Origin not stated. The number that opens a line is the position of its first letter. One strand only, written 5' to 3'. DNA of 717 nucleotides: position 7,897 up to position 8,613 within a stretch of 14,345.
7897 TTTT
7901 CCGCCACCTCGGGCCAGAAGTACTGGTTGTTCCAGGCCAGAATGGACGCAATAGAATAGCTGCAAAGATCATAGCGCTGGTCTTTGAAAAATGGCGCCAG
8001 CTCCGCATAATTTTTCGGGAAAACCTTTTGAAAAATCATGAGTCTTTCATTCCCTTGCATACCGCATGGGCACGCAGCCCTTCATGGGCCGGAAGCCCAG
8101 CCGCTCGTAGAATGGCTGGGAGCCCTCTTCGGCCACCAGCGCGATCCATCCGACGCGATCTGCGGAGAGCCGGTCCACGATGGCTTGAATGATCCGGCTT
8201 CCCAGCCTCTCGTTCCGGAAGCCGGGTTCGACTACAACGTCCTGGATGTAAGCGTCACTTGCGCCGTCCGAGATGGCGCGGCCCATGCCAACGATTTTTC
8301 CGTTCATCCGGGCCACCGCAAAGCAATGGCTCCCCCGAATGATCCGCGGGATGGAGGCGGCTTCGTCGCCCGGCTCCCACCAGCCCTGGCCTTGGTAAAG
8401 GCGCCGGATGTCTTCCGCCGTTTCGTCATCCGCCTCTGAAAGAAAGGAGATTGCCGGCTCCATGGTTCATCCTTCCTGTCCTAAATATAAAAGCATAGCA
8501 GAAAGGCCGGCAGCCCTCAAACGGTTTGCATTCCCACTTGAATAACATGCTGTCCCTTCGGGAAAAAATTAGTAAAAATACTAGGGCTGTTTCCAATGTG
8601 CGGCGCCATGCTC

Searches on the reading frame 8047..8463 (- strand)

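Call 34: search_protein_families(library=pfam, proteins=[window:8047-8463:-], max_evalue=0.001)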
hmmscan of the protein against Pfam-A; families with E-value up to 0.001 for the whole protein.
window:8047-8463:- (138 aa): 5 families
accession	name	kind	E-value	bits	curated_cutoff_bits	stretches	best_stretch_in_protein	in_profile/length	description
PF00583.31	Acetyltransf_1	-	8.3e-14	52.3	20.7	1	27-124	14-116/116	Acetyltransferase (GNAT) family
PF13508.13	Acetyltransf_7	-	2.8e-13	50.5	27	1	46-126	3-84/84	Acetyltransferase (GNAT) domain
PF13673.13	Acetyltransf_10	-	1.2e-11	45.1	23.6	1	41-127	26-110/128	Acetyltransferase (GNAT) domain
PF08445.16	FR47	-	0.00023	21.5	22.1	1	71-127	22-80/86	FR47-like protein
PF13527.13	Acetyltransf_9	-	0.00042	20.8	25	0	71-126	73-126/127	Acetyltransferase (GNAT) domain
